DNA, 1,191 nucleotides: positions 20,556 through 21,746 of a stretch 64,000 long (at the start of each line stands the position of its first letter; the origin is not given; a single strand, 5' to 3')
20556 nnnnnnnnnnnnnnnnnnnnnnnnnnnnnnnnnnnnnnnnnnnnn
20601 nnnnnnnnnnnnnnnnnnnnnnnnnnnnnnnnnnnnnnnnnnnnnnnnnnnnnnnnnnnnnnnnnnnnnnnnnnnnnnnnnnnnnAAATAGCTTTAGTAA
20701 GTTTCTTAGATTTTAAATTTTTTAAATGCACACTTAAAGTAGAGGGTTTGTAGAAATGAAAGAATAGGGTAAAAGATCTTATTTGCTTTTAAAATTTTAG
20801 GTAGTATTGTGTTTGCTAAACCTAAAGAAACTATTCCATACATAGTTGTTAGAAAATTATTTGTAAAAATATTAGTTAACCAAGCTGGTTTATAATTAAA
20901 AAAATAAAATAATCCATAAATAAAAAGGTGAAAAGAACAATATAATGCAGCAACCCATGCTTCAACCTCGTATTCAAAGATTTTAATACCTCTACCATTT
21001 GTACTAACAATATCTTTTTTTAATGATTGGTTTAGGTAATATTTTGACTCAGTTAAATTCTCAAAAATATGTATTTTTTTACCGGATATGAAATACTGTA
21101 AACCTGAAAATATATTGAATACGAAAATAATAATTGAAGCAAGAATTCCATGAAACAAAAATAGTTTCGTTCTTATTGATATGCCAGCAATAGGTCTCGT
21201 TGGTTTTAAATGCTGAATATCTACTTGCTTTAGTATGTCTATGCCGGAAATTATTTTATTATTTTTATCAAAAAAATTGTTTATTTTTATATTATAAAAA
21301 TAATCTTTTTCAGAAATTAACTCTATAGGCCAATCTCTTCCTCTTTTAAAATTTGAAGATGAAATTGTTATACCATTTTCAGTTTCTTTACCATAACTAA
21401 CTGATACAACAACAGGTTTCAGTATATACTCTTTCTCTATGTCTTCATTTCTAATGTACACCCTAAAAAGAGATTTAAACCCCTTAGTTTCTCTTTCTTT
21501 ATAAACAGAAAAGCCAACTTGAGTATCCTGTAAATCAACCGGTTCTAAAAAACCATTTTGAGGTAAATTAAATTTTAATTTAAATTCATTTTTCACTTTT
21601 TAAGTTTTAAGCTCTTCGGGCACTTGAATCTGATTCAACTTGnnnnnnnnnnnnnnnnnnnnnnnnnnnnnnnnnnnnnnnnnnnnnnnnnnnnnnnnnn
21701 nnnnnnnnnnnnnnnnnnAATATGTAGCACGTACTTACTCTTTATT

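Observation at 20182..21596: Two unknown genes co-transcribed upstream of the endonuclease: a membrane protein with a 150-aa cytoplasmic head plus a 167-aa soluble protein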

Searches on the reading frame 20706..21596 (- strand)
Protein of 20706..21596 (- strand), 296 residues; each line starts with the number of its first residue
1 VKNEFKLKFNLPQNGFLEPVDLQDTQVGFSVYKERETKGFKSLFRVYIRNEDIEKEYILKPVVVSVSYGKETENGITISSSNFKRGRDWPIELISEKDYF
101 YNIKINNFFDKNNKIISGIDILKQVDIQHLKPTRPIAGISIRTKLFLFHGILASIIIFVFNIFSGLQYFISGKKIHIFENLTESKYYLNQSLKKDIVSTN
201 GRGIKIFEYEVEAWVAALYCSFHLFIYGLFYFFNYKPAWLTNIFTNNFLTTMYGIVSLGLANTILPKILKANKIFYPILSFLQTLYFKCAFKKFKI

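Call 4: search_protein_families(library=pfam, proteins=[window:20706-21596:-], max_evalue=1)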
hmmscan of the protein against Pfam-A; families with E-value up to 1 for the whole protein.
window:20706-21596:- (296 aa): 1 family
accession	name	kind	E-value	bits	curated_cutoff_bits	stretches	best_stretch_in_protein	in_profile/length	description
PF20874.2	Relaxase_M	-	0.029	15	27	1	44-125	3-84/86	Relaxase central domain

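Call 5: search_protein_families(library=padloc, proteins=[window:20706-21596:-], max_evalue=1)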
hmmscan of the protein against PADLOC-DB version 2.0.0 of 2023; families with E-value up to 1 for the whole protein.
window:20706-21596:- (296 aa): 0 families

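Call 6: search_protein_families(library=ncbifam, proteins=[window:20706-21596:-], max_evalue=1)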
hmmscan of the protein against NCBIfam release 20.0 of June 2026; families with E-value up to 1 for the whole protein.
window:20706-21596:- (296 aa): 0 families

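Call 9: search_protein_families(library=phrogs, proteins=[window:20706-21596:-], max_evalue=1)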
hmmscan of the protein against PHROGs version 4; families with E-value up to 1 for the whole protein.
window:20706-21596:- (296 aa): 0 families

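Call 10: find_homologous_proteins(query=window:20706-21596:-, max_evalue=0.001)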
Query window:20706-21596:- (296 aa): 32 proteins with E <= 0.001 among 1147 candidates.
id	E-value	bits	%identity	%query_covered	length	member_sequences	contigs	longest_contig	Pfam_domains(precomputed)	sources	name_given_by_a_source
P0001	1.3e-191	653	100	100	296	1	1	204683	-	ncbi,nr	ncbi:MAG: hypothetical protein KBC41_00835 [Candidatus Pacebacteria bacterium]|nr:hypothetical prote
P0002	7.0e-145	500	75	100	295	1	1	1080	-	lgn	-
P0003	3.2e-137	475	71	100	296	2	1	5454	-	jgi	jgi:hypothetical protein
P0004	2.5e-107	377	58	100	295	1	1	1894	-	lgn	-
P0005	2.1e-102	360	56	100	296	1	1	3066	-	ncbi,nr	ncbi:MAG: hypothetical protein Q7K16_02270 [Candidatus Azambacteria bacterium]|nr:hypothetical prote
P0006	2.1e-100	354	53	100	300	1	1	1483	-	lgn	-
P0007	5.3e-90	320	53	99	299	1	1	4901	-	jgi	jgi:hypothetical protein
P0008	9.6e-86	306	50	100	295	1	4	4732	-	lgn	-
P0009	2.8e-85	304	50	100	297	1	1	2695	-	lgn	-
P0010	3.9e-84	300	50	100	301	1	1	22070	-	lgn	-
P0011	1.4e-83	299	51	92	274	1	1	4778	-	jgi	jgi:hypothetical protein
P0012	2.1e-82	295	49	100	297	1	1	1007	-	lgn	-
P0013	3.5e-82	294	51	100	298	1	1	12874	-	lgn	-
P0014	7.0e-75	270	47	100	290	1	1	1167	-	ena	-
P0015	1.4e-74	269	50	100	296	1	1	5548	-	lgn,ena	-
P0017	1.3e-73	266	45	100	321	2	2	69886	-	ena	-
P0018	1.4e-72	263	45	99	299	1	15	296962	-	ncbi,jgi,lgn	jgi:hypothetical protein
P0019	3.5e-69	251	46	100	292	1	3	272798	-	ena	-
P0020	6.1e-69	251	44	100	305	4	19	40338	-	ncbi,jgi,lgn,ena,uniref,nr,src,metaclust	ncbi:MAG: hypothetical protein A3J58_02380 [Candidatus Sungbacteria bacterium RIFCSPHIGHO2_02_FULL_5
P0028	6.9e-46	175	37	100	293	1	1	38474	-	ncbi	ncbi:MAG: hypothetical protein V4606_02535 [Patescibacteria group bacterium]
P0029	1.8e-30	124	30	99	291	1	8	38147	-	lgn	-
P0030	6.4e-27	113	29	100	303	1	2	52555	-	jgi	jgi:hypothetical protein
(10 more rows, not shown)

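Call 12: find_encoding_contigs(protein=P0018, flank=6000, max_places=3)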
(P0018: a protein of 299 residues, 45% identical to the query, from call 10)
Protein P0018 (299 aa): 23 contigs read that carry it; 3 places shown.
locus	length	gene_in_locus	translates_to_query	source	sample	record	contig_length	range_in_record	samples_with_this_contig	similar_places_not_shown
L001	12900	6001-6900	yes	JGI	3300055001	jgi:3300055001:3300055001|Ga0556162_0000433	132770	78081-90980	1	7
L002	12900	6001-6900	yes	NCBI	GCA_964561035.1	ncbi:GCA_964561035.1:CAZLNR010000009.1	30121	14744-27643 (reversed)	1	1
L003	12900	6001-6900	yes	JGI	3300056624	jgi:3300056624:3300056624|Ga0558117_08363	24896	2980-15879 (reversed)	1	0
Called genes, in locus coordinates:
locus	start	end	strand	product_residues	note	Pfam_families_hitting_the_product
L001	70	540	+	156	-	PF03449:GreA_GreB_N, PF01272:GreA_GreB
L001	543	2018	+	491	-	PF01336:tRNA_anti-codon, PF00152:tRNA-synt_2, PF01409:tRNA-synt_2d (faint)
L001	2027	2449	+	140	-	PF01467:CTP_transf_like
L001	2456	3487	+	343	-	PF01725:Ham1p_like, PF00293:NUDIX, PF14815:NUDIX_4 (weak)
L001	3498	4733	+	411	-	PF02403:Seryl_tRNA_N, PF00587:tRNA-synt_2b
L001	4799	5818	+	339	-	-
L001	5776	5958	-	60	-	-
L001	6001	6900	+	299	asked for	-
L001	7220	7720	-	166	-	PF01936:NYN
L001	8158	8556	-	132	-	-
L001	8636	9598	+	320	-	PF02899:Phage_int_SAM_1, PF13102:Phage_int_SAM_5 (weak), PF13495:Phage_int_SAM_4 (weak), PF00589:Phage_integrase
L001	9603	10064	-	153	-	PF00258:Flavodoxin_1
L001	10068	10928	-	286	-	PF02775:TPP_enzyme_C, PF12367:PFO_beta_C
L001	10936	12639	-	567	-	PF01558:POR, PF01855:POR_N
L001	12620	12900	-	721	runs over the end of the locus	PF02629:CoA_binding, PF13380:CoA_binding_2, PF13607:Succ_CoA_lig, PF19045:Ligase_CoA_2, PF13549:ATP-grasp_5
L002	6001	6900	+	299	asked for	-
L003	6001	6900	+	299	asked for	-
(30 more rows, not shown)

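Call 13: find_encoding_contigs(protein=P0019, flank=6000, max_places=2)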
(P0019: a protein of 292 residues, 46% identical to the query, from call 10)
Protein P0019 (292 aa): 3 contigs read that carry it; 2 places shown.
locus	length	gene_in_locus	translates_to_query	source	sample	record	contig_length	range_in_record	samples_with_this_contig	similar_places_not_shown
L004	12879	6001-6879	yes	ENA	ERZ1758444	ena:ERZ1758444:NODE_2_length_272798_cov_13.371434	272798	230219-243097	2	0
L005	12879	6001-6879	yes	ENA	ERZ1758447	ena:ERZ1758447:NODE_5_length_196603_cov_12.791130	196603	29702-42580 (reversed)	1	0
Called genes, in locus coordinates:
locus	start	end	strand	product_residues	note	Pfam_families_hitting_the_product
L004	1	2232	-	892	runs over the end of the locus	PF02086:MethyltransfD12 (faint), PF01555:N6_N4_Mtase, PF01170:UPF0020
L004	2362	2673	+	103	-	PF09907:HigB_toxin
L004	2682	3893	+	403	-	PF01381:HTH_3 (faint), PF06114:Peptidase_M78 (weak)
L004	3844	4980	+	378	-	PF14350:Beta_protein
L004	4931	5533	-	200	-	PF26915:Phage_P4_cII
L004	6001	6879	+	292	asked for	-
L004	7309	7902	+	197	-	PF04542:Sigma70_r2, PF08281:Sigma70_r4_2, PF04545:Sigma70_r4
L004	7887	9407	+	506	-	-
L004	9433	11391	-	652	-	-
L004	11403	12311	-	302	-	PF18075:FtsX_ECD, PF02687:FtsX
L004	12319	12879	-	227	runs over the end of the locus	PF02463:SMC_N (weak), PF00005:ABC_tran, PF13304:AAA_21 (faint)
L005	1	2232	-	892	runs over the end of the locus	PF02086:MethyltransfD12 (faint), PF01555:N6_N4_Mtase, PF01170:UPF0020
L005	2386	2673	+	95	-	PF09907:HigB_toxin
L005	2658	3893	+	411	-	PF01381:HTH_3 (faint), PF06114:Peptidase_M78 (weak)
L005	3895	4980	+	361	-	PF14350:Beta_protein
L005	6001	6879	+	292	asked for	-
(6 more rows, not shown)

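Call 14: find_encoding_contigs(protein=P0017, flank=6000, max_places=2)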
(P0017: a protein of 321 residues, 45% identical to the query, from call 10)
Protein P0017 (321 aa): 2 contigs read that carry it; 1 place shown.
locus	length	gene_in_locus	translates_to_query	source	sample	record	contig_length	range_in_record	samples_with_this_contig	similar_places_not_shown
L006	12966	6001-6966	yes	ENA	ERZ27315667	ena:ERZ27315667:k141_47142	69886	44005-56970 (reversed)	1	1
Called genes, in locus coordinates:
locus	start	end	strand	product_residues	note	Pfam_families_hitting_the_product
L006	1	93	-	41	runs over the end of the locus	-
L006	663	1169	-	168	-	PF01025:GrpE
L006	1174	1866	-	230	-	PF01628:HrcA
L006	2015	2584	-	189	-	PF01145:Band_7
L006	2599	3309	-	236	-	PF02096:60KD_IMP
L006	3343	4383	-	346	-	-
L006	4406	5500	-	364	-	PF09587:PGA_cap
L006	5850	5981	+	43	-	PF04014:MazE_antitoxin (weak)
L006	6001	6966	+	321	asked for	-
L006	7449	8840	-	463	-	-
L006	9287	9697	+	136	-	-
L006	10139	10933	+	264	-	PF02353:CMAS, PF03848:TehB (weak), PF01209:Ubie_methyltran, PF05175:MTS, PF13847:Methyltransf_31, PF08241:Methyltransf_11, PF08242:Methyltransf_12, PF13649:Methyltransf_25, +2 more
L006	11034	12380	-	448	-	PF18306:LDcluster4, PF03641:Lysine_decarbox, PF18306:LDcluster4, PF03641:Lysine_decarbox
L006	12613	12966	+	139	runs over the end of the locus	PF02367:TsaE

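Call 16: find_encoding_contigs(protein=P0020, flank=6000, max_places=4)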
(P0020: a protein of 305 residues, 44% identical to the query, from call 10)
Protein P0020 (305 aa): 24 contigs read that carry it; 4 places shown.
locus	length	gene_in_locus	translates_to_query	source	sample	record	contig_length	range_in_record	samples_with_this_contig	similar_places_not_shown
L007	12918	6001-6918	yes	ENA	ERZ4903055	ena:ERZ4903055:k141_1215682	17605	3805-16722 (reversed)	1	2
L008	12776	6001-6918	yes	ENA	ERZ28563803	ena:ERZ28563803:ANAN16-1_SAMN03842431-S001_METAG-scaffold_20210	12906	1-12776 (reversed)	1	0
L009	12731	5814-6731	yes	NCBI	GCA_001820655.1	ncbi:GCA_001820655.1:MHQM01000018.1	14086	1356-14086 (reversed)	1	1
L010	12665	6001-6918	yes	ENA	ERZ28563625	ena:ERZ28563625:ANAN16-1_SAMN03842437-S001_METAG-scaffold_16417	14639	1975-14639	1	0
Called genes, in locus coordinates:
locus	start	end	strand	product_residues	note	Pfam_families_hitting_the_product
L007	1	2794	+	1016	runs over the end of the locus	PF00133:tRNA-synt_1, PF00561:Abhydrolase_1 (faint), PF09334:tRNA-synt_1g, PF13603:tRNA-synt_1_2, PF06821:Ser_hydrolase, PF00133:tRNA-synt_1, PF09334:tRNA-synt_1g, PF08264:Anticodon_1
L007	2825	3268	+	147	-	PF00583:Acetyltransf_1, PF13673:Acetyltransf_10, PF13508:Acetyltransf_7, PF08445:FR47 (weak)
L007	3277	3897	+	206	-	PF00702:Hydrolase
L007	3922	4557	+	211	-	PF01300:Sua5_yciO_yrdC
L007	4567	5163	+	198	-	PF01467:CTP_transf_like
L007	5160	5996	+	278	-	PF00383:dCMP_cyt_deam_1, PF14437:MafB19-deam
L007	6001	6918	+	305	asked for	-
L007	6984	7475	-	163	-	PF20329:DUF6624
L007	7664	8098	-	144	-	PF04677:CwfJ_C_1 (faint), PF01230:HIT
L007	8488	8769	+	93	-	-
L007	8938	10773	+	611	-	PF04545:Sigma70_r4 (weak)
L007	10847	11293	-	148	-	PF11969:DcpS_C (weak), PF01230:HIT (weak)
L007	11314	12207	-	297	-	PF00303:Thymidylat_synt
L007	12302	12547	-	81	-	-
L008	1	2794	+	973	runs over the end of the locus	?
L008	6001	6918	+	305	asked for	-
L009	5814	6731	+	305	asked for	-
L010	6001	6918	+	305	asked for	-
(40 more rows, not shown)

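Call 17: find_encoding_contigs(protein=P0010, flank=6000, max_places=2)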
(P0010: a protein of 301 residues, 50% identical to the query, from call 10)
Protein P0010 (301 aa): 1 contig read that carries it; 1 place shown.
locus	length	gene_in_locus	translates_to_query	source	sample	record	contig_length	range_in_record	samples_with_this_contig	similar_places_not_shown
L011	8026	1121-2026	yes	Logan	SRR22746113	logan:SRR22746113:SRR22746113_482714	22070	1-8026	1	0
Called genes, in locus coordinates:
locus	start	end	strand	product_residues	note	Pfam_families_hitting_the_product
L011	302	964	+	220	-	-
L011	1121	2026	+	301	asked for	-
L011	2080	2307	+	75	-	-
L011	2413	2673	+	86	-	-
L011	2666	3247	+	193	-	PF12917:YfbR-like, PF13023:HD_3, PF01966:HD (weak)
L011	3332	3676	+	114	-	-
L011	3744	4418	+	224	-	PF01569:PAP2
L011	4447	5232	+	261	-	PF04402:SIMPL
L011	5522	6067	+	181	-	PF02357:NusG, PF00467:KOW (weak)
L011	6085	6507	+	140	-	PF03946:Ribosomal_L11_N, PF00298:Ribosomal_L11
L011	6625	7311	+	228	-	-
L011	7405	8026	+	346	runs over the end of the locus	PF02511:Thy1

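Call 44: find_encoding_contigs(protein=P0003, flank=6000, max_places=2)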
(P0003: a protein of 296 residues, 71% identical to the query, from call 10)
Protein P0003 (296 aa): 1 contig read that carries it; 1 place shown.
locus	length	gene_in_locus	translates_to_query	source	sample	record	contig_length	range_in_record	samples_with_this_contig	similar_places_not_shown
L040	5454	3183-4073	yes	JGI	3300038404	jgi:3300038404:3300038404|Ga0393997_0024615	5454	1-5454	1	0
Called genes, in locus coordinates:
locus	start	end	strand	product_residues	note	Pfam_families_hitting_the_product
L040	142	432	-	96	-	-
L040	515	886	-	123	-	-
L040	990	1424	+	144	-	-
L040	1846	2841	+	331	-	PF01548:DEDD_Tnp_IS110, PF02371:Transposase_20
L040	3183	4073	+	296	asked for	-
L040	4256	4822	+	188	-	-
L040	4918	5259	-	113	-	-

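Call 45: find_encoding_contigs(protein=P0007, flank=6000, max_places=2)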
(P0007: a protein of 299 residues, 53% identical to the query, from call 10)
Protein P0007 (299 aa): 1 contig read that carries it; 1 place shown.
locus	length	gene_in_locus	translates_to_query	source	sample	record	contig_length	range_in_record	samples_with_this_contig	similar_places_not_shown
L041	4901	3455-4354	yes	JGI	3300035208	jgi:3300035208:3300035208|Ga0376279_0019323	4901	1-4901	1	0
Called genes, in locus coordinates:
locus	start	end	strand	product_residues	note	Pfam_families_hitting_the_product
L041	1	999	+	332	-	?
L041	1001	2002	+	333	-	PF04055:Radical_SAM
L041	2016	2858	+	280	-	PF12641:Flavodoxin_3 (faint), PF12682:Flavodoxin_4, PF12724:Flavodoxin_5 (faint), PF01588:tRNA_bind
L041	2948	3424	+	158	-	PF00583:Acetyltransf_1, PF13302:Acetyltransf_3 (weak), PF13673:Acetyltransf_10, PF13508:Acetyltransf_7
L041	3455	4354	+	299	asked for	-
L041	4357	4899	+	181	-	?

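Call 46: find_encoding_contigs(protein=P0013, flank=6000, max_places=2)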
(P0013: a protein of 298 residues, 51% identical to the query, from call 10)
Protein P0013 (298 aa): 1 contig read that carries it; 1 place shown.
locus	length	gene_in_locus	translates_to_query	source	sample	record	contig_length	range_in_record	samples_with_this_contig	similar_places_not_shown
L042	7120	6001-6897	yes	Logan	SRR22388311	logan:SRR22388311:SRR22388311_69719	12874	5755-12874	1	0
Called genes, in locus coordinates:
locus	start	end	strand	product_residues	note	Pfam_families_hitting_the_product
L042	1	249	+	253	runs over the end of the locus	PF00565:SNase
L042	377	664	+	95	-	-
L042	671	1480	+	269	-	-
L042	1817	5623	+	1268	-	PF25199:nSTAND_NTPase5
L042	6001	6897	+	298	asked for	-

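Call 58: predict_structure(alignment_id=A1)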
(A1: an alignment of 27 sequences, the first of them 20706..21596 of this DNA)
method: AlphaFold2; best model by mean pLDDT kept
length: 296 residues; sequences in the alignment: 27
mean_pLDDT: 89.5   pTM: 0.77
mean pLDDT of the five models: 89.5, 82.2, 78.8, 77.9, 77.3
residues with pLDDT >= 90: 173; 70-90: 114; 50-70: 9; < 50: 0
segments of 3 or more residues with pLDDT < 50: none
pLDDT, mean of each block of 10 residues (from residue 1): 91 95 95 93 96 93 95 86 80 93 95 96 96 88 87 91 91 81 82 69 81 90 95 93 92 91 88 88 87 82
secondary structure, 60 per line:
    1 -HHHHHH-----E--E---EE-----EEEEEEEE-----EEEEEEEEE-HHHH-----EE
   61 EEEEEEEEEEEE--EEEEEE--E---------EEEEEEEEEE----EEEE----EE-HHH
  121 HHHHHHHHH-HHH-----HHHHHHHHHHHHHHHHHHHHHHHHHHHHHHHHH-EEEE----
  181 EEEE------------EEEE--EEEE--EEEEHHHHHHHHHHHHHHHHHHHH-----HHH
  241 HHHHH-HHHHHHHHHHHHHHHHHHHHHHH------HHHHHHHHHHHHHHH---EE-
elements in order: H2-7 E27-34 E40-48 H50-53 E59-72 E75-80 E93-102 E107-110 H118-129 H139-171 E173-176 E181-184 E197-200 E203-206 E209-212 H213-232 H238-245 H247-269 H276-290

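Call 77: fold_search(model_id=the predicted structure, library=pdb)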
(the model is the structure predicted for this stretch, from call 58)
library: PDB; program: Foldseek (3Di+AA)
matches with E <= 10: 111; with E <= 0.001: 0
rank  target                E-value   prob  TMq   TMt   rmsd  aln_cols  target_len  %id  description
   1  1p32_C                4.2e-01  0.08  0.15  0.21  13.2       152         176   15  CRYSTAL STRUCTURE OF HUMAN P32, A DOUGHNUT-SHAPED ACIDIC MITOCHONDRIAL MATRIX PROTEIN (released 1999-04-06)
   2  2asn                  8.9e-01  0.10  0.13  0.19   8.9       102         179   14  Crystal structure of D1A mutant of nitrophorin 2 complexed with imidazole (released 2006-08-01)
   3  1p32_A                1.1e+00  0.06  0.16  0.23  19.2       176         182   14  CRYSTAL STRUCTURE OF HUMAN P32, A DOUGHNUT-SHAPED ACIDIC MITOCHONDRIAL MATRIX PROTEIN (released 1999-04-06)
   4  5zm5                  1.3e+00  0.05  0.14  0.11  18.3       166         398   10  Crystal structure of human ORP1-ORD in complex with cholesterol at 2.6 A resolution (released 2019-02-27)
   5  2dc4_A                1.3e+00  0.02  0.09  0.15  15.0       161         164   11  Structure of PH1012 protein from Pyrococcus Horikoshii OT3 (released 2006-06-28)
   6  1pm1                  1.7e+00  0.08  0.13  0.19   8.9       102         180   14  Crystal structure of nitrophorin 2 L122V/L132V mutant complex with imidazole (released 2004-06-22)
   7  6szw_C                1.7e+00  0.03  0.14  0.19  17.8       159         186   14  Asymmetric complex of Factor XII and kininogen with gC1qR/C1QBP/P32 is governed by allostery (released 2020-07-22)
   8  8bgm_D                1.8e+00  0.01  0.10  0.07  17.0       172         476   13  Crystal structure of the OrfX1-OrfX3 complex from the PMP1 neurotoxin gene cluster (released 2022-12-07)
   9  1yqf_A                1.9e+00  0.06  0.16  0.22  14.4       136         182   14  Hypothetical protein from leishmania major unknown function sequence homologue to human p32 protein (released 2005-02-22)
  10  3pfg                  2.0e+00  0.06  0.11  0.13   9.4        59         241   12  X-Ray crystal structure the N,N-dimethyltransferase TylM1 from Streptomyces fradiae in complex with SAM and dTDP-phenol (released 2010-12-15)
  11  4yhc_B                2.0e+00  0.02  0.10  0.08  17.8       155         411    8  Crystal structure of the WD40 domain of SCAP from fission yeast (released 2015-04-01)
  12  4b2z_A                2.0e+00  0.01  0.10  0.08  19.9       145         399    8  Structure of Osh6 in complex with phosphatidylserine (released 2013-06-26)
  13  9a1m_Q                2.1e+00  0.01  0.11  0.05  20.4       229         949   10  Integrative model of the nuclear pore complex from Schizosaccharomyces pombe (released 2021-11-12)
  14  3px3_A                2.5e+00  0.04  0.10  0.12  11.3        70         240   11  Structure of TylM1 from Streptomyces fradiae H123A mutant in complex with SAH and dTDP-Quip3N (released 2010-12-22)
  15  6yfa_AA               2.6e+00  0.04  0.15  0.22   9.5       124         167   18  Virus-like particle of bacteriophage AVE015 (released 2020-09-02)
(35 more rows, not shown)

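Call 86: search_protein_representatives(alignment_id=A1)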
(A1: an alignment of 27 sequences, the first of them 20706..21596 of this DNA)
Query: 27 sequences, 295 profile positions. Proteins with E-value up to 0.001 (for the whole library): 484; up to 1e-10: 359; up to 1e-30: 161. The best 150 are listed.
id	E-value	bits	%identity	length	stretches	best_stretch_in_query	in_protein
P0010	9.5e-129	445.4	-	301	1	2-295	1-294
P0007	2.4e-119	414.5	-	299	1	3-295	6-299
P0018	8.7e-115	399.5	-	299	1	1-295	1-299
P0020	4.6e-112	390.6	-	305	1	3-295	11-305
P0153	3.5e-99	348.3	-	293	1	2-295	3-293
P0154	5.8e-99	347.6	-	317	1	3-295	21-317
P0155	3.2e-93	328.7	-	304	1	2-295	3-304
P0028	3.2e-92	325.4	-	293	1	2-295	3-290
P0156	9.9e-92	323.8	-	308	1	4-295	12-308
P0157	5.4e-91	321.4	-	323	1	3-287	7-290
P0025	8.7e-91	320.7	-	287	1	2-295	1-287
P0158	1.0e-84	300.8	-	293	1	2-295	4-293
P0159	2.0e-83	296.6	-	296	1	4-294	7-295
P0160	2.5e-83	296.3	-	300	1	2-295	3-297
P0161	7.1e-83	294.8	-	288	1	2-295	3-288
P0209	2.1e-55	204.6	-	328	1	2-272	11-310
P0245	1.7e-49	185.2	-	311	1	3-270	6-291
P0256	4.1e-48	180.6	-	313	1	6-295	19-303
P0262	2.2e-45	171.7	-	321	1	2-294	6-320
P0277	7.5e-41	156.8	-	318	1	4-292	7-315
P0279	8.4e-40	153.4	-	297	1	1-295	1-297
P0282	4.9e-39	150.9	-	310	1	3-295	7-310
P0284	8.5e-39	150.1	-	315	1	3-285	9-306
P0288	5.2e-37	144.2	-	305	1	5-272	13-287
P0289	2.0e-36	142.3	-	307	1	3-272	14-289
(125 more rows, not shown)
